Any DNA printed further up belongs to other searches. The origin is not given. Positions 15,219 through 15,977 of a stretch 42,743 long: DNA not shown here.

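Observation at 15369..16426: Overlapping two-gene cassette (PD-(D/E)xK-like + PIN-like with coiled-coil insert) wedged between glcD-like and DUF169 genes: candidate uncharacterised toxin-antitoxin or defence module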

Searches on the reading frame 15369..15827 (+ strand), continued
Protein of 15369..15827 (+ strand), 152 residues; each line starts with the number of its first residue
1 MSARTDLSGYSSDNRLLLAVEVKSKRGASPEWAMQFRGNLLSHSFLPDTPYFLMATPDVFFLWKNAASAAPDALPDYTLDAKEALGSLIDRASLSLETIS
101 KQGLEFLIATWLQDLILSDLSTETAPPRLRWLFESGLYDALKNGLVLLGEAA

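Call 57: search_dna_similar(query=window:15369-15824:+, collection=plasmids, mode=protein, max_evalue=0.001, max_rows=25)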
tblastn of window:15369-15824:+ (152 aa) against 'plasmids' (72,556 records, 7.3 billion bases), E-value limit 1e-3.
Records with a match: 7; places in all: 7; records where one place covers at least 80% of the query: 7.
Best place of each record, by identity: <60% 7.
By first word of the organism name: Nostoc 2; Tolypothrix 2; Chroococcidiopsis 1; Microchaete 1; Gloeothece 1.
By predicted mobility (MOB-suite, as given by PLSDB): conjugative 3; mobilizable 3; non-mobilizable 1.
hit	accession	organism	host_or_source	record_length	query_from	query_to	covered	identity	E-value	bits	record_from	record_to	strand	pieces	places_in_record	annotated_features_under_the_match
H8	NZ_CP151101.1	Nostoc sp. UHCC 0302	isolated culture,lake sediment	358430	6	144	91%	44.6%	1e-28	117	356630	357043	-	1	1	hypothetical protein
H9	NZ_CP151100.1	Nostoc sp. UHCC 0302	isolated culture,lake sediment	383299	6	144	91%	44.6%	1e-28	117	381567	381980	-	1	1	hypothetical protein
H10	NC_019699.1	Chroococcidiopsis thermalis PCC 7203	-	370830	1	144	95%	42.6%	8e-29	117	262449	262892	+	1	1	hypothetical protein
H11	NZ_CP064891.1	Tolypothrix sp. PCC 7601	Fresh water sample,Fresh water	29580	6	144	91%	41.0%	3e-28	115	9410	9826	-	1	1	hypothetical protein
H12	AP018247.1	Microchaete diplosiphon NIES-3275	-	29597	6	144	91%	41.0%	3e-28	115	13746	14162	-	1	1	hypothetical protein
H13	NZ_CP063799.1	Tolypothrix sp. PCC 7712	Soil sample,soil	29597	6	144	91%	41.0%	3e-28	115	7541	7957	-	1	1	hypothetical protein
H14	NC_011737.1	Gloeothece citriformis PCC 7424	-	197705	17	152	89%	36.8%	2e-21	96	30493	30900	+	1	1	hypothetical protein | PIN domain-containing protein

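Call 72: search_protein_representatives(alignment_id=A3)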
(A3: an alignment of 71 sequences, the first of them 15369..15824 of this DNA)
Query: 71 sequences, 152 profile positions. Proteins with E-value up to 0.001 (for the whole library): 1362; up to 1e-10: 1050; up to 1e-30: 295. The best 150 are listed.
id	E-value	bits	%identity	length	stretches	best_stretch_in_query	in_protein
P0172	5.3e-62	224.0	-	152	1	1-151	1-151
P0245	1.7e-54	199.6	-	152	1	1-151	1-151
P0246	3.2e-54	198.7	-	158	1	3-151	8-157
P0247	3.5e-53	195.4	-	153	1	1-151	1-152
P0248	8.0e-53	194.2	-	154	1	1-151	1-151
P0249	2.5e-52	192.6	-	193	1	1-151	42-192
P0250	2.5e-52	192.6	-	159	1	3-151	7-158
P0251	3.2e-51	189.0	-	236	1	4-151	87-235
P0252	1.7e-50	186.6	-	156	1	3-151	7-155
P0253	2.9e-50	185.9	-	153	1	3-151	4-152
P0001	5.5e-50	185.0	-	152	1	1-148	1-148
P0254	9.1e-50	184.3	-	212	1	1-149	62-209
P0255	1.3e-49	183.8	-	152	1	1-151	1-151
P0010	3.6e-49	182.3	-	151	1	1-148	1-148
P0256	5.6e-49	181.7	-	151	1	1-151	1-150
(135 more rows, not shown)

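Call 73: get_annotated_region(hit=H8, flank=4000)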
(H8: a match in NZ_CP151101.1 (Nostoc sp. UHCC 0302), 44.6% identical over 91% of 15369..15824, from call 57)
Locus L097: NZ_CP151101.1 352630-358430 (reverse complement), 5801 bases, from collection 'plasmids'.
description: Nostoc sp. UHCC 0302 plasmid unnamed5, complete sequence
organism: Nostoc sp. UHCC 0302 (NCBI taxid 3134896)
taxonomy: Bacteria; Cyanobacteriota; Cyanophyceae; Nostocales; Nostocaceae; Nostoc; Nostoc sp. UHCC 0302
host: -; source: isolated culture,lake sediment; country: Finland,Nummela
typing (MOB-suite, as given by PLSDB): conjugative; replicon rep_cluster_1657; relaxase MOBV; mating-pair formation MPF_T
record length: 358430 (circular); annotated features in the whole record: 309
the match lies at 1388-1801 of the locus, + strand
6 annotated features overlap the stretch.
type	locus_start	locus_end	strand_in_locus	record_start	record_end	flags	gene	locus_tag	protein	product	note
CDS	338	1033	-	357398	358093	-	-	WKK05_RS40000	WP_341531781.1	peptidoglycan-binding domain-containing protein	-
CDS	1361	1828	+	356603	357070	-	-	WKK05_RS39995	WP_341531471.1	hypothetical protein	-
CDS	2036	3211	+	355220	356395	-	-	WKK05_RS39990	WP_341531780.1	ISH3 family transposase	-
CDS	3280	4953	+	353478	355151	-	-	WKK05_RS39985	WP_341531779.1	EAL domain-containing protein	-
CDS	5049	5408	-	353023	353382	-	-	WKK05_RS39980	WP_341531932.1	EAL domain-containing protein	-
CDS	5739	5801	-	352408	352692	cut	-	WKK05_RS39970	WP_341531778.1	hypothetical protein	-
